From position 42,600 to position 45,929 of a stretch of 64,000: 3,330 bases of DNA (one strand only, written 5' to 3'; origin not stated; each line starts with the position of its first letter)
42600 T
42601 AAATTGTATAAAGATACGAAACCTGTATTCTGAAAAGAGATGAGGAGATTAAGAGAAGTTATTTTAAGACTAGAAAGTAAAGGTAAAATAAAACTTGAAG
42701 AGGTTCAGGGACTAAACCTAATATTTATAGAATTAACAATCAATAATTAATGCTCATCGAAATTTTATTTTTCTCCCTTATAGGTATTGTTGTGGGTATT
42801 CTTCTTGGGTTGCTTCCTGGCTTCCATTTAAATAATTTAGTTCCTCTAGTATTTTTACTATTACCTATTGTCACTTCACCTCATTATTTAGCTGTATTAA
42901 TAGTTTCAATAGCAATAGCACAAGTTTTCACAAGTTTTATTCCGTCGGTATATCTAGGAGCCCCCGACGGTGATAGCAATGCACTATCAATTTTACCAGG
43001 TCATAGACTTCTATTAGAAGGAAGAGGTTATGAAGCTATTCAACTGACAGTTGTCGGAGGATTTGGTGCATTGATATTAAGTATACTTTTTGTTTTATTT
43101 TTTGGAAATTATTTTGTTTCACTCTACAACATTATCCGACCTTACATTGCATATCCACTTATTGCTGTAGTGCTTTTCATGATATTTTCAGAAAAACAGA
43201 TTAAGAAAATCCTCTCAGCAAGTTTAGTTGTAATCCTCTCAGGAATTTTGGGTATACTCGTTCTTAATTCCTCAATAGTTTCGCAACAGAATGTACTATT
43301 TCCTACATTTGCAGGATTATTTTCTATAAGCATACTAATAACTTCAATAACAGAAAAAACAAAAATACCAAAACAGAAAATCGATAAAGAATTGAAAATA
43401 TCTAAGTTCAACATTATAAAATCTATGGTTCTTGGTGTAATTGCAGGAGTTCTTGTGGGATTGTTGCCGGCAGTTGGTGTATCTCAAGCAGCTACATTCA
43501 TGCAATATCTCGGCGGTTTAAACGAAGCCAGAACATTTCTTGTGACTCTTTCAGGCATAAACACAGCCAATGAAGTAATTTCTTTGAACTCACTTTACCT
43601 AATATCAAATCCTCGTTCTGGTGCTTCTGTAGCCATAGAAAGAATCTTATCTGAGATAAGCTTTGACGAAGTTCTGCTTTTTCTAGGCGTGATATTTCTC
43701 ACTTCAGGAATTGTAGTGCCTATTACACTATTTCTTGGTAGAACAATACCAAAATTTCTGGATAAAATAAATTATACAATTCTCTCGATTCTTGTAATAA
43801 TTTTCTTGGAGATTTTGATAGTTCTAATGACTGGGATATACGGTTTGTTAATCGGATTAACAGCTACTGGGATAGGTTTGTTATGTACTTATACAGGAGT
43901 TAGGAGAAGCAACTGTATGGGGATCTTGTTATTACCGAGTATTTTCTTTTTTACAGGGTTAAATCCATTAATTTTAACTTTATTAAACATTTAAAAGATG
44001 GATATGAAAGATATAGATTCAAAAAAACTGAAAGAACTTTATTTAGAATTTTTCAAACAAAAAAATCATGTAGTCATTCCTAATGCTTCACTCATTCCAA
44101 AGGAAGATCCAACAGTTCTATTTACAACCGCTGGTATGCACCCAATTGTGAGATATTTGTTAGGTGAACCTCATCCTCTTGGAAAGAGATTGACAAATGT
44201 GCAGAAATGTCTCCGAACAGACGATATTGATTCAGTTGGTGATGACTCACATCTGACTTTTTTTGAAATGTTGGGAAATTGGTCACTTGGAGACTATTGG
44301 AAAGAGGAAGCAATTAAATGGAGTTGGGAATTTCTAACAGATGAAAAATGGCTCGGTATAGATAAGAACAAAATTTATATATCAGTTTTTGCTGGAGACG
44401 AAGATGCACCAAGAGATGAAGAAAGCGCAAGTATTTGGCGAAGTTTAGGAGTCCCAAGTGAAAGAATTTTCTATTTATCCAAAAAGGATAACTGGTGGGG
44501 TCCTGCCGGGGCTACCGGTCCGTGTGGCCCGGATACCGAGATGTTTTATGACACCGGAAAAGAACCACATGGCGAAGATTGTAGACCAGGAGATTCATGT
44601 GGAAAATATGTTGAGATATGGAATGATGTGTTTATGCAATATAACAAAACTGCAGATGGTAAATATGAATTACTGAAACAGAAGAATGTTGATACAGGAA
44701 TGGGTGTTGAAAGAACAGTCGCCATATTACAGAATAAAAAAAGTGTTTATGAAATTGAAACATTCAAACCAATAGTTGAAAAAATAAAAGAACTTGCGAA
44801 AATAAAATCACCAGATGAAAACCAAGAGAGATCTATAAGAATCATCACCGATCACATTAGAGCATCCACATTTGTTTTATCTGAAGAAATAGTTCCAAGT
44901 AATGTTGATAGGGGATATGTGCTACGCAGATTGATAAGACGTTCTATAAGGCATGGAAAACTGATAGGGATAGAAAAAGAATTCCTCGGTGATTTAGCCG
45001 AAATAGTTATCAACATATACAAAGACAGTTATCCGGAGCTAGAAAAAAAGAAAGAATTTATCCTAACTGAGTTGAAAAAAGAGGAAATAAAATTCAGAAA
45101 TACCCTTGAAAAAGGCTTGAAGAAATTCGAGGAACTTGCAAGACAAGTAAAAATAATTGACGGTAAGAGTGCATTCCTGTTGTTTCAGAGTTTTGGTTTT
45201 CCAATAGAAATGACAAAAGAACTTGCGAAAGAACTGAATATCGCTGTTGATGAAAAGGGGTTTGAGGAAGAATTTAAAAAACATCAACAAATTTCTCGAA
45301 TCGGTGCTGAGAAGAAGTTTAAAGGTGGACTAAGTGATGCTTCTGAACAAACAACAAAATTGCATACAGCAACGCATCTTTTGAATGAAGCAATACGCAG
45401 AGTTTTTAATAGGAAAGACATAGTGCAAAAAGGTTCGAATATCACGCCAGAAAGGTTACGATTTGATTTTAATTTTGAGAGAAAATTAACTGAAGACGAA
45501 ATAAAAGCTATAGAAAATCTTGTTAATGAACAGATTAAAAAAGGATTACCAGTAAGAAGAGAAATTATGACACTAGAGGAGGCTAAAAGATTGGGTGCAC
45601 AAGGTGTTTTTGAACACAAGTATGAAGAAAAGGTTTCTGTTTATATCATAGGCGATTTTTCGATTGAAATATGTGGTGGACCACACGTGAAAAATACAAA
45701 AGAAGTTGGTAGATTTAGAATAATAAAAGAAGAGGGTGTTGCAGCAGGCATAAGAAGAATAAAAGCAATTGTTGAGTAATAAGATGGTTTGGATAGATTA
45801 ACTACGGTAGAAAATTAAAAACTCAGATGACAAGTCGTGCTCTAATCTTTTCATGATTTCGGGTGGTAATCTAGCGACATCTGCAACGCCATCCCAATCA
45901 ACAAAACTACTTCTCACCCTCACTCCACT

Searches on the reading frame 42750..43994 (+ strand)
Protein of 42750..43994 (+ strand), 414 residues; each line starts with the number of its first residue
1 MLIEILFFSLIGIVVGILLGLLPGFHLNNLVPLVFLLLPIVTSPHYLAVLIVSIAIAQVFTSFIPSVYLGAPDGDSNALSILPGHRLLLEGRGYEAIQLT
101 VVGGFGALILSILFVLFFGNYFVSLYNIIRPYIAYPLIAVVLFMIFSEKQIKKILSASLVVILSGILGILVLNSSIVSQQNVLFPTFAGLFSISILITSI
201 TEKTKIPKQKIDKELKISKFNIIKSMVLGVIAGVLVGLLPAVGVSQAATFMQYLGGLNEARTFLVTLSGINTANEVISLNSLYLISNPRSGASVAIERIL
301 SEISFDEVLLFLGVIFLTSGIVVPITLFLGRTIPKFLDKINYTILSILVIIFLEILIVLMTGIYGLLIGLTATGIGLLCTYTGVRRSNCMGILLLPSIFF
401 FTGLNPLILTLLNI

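Call 3: search_protein_families(library=pfam, proteins=[window:42750-43994:+], max_evalue=0.01)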
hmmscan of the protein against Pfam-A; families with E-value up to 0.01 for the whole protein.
window:42750-43994:+ (414 aa): 1 family
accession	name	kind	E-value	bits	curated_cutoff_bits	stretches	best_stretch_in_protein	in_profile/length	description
PF01970.21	TctA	-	3.7e-52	177.8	28.9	1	6-390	1-422/423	Tripartite tricarboxylate transporter TctA family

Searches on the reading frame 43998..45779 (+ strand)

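Call 3: search_protein_families(library=pfam, proteins=[window:43998-45779:+], max_evalue=0.01)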
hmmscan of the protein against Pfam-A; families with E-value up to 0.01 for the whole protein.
window:43998-45779:+ (593 aa): 2 families
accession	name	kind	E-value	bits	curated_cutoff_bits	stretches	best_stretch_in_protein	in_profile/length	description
PF01411.24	tRNA-synt_2c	-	5.3e-146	487.8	30.3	1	11-460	2-453/552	tRNA synthetases class II (A)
PF07973.19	tRNA_SAD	-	3.5e-18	65.7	24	1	546-588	1-43/44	Threonyl and Alanyl tRNA synthetase second additional domain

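Call 4: search_protein_families(library=ncbifam, proteins=[window:43998-45779:+], max_evalue=0.01)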
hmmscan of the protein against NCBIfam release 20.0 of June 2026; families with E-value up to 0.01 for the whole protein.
window:43998-45779:+ (593 aa): 5 families
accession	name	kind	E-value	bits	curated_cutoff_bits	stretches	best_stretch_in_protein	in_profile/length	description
NF002436.0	PRK01584.1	equivalog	3e-277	920.9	529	1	8-593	3-593/595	alanine--tRNA ligase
TIGR00344.1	alaS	equivalog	7.7e-194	646.4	457.05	2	11-439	2-432/847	alanine--tRNA ligase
TIGR03683.1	A-tRNA_syn_arch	equivalog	5.2e-73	246.7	744.7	4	277-418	325-465/902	alanine--tRNA ligase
NF040865.1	a_tRNA_ed_AlaXM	equivalog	7.7e-22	78.1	300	1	452-591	94-232/234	alanyl-tRNA editing protein AlaXM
TIGR00418.1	thrS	equivalog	4.7e-09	35.7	383.65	1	456-579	2-131/565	threonine--tRNA ligase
